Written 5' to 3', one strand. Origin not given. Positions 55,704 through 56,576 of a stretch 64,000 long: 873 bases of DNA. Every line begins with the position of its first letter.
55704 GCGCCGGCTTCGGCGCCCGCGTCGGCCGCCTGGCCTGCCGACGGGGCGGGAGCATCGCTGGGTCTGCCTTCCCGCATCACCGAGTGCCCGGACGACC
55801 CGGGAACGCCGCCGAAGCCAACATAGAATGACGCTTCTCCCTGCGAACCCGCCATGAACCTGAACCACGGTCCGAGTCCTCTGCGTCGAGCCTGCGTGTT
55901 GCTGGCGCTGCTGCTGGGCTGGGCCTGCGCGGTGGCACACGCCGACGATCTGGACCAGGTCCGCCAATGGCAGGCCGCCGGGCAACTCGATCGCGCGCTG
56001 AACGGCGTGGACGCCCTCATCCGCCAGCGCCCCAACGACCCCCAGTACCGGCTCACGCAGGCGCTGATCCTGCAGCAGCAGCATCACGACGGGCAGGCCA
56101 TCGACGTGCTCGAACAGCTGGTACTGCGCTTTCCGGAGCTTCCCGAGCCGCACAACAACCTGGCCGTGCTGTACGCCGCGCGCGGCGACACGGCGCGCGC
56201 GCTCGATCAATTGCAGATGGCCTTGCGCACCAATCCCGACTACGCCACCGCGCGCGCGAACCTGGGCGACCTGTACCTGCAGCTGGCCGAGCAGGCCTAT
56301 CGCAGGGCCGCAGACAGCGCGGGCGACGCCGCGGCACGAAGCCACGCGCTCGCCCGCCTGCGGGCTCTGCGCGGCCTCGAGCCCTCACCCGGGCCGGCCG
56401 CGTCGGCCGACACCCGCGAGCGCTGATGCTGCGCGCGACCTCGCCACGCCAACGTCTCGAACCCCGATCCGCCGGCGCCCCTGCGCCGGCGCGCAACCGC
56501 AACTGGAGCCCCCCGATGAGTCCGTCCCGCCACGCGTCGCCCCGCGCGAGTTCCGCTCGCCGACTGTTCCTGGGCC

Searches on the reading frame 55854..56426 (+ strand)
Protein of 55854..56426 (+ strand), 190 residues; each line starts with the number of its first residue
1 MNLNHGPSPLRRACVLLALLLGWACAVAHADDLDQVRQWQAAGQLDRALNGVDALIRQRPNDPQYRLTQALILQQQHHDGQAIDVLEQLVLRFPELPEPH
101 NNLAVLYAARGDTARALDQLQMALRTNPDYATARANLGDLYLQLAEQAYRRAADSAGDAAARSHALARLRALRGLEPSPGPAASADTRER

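Call 6: search_protein_families(library=pfam, proteins=[window:55854-56423:+], max_evalue=0.1)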
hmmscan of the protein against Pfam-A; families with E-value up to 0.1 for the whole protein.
window:55854-56423:+ (190 aa): 20 families
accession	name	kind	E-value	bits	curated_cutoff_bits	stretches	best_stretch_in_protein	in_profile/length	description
PF13428.12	TPR_14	-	3e-09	37.1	23.5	1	101-140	5-44/44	Tetratricopeptide repeat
PF14559.12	TPR_19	-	1.5e-08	35.3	25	3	81-137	9-68/68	Tetratricopeptide repeat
PF13414.12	TPR_11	-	2.3e-08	34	26.8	1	107-144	4-41/42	TPR repeat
PF13431.12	TPR_17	-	7.1e-08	32.6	24.4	1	88-117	4-33/34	Tetratricopeptide repeat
PF13371.12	TPR_9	-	6e-07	29.8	35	1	72-135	4-67/73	Tetratricopeptide repeat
PF07719.23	TPR_2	-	1.1e-06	28.7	27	1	98-130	2-34/34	Tetratricopeptide repeat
PF25058.1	ARM_TT21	-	2.5e-06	28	27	1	104-143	101-140/155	Tetratricopeptide repeat protein 21 ARM repeat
PF00515.34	TPR_1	-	2.3e-05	24.5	27.8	1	99-130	3-34/34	Tetratricopeptide repeat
PF11846.14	Wzy_C_2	-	2.6e-05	24.7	28.5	1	7-135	52-184/191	Virulence factor membrane-bound polymerase, C-terminal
PF13432.12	TPR_16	-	3.7e-05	24.5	32.7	2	68-123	2-57/65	Tetratricopeptide repeat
PF13174.12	TPR_6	-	0.00011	23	26.3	0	103-129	6-32/33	Tetratricopeptide repeat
PF20225.4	DUF6584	-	0.00056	20.4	27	0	109-146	15-52/171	Family of unknown function (DUF6584)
PF14561.12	TPR_20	-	0.0017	19.1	25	0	101-140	26-67/90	Tetratricopeptide repeat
PF13424.12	TPR_12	-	0.003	18.1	30.1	1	100-152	6-71/77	Tetratricopeptide repeat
PF07721.20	TPR_4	-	0.0044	17.9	27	1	98-121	2-25/26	Tetratricopeptide repeat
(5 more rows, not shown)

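Call 7: search_protein_families(library=ncbifam, proteins=[window:55854-56423:+], max_evalue=0.1)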
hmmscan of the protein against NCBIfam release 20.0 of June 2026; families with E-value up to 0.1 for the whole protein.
window:55854-56423:+ (190 aa): 17 families
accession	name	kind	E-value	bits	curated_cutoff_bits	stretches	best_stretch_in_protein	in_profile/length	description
TIGR02917.1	PEP_TPR_lipo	equivalog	9.8e-10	36.9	312.2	2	79-143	447-511/899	XrtA/PEP-CTERM system TPR-repeat protein PrsT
NF040959.1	MamA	equivalog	6.3e-09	35.6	200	1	73-165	47-137/204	magnetosome protein MamA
TIGR03939.1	PGA_TPR_OMP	equivalog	2.2e-08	32.8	366.65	1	43-149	100-206/800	poly-beta-1,6 N-acetyl-D-glucosamine export porin PgaA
TIGR02521.1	type_IV_pilW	equivalog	2.2e-07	30.7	154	1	102-155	36-94/234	type IV pilus biogenesis/stability protein PilW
NF002725.1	PRK02603.1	equivalog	8.3e-07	29.2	143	1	100-165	75-140/173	photosystem I assembly protein Ycf3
NF033920.0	C39_PA2778_fam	equivalog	1.8e-06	27.6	150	1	34-127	161-254/255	PA2778 family cysteine peptidase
NF033762.1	social_mot_Tgl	equivalog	4.2e-06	26.3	225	1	70-145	38-114/252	social motility TPR repeat lipoprotein Tgl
NF033758.1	gliding_GltE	equivalog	4.2e-06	26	225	1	92-155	115-176/411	adventurous gliding motility TPR repeat lipoprotein GltE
NF047558.1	TPR_END_plus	domain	2.6e-05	24.1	32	1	102-131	4-33/56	TPR end-of-group domain-containing protein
TIGR02552.1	LcrH_SycD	equivalog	0.00031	20.5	104.8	1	42-129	31-118/136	SycD/LcrH family type III secretion system chaperone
NF008756.0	PRK11788.1-4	equivalog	0.00046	19.3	474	1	37-153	115-234/389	lipopolysaccharide assembly protein LapB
NF052400.1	M48_BAM_BepA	equivalog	0.0008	18.3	570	1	42-154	320-432/483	beta-barrel assembly-enhancing protease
NF040561.1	PrimPol_Msp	equivalog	0.0029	16.2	200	1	75-164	3-90/515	CRISPR-associated primase-polymerase type A1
NF008520.0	PRK11447.1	equivalog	0.0029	15.4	858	1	39-89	505-555/1157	cellulose synthase complex outer membrane protein BcsC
NF047507.1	TPR_BatC_Lepto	exception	0.0093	15.4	175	1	102-140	101-139/214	TPR repeat-containing protein BatC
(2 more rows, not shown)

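Call 25: find_encoding_contigs(protein=window:55854-56426:+, flank=10000, max_places=10)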
Protein window:55854-56426:+ (190 aa): no gene with exactly this product is on record in the collection.
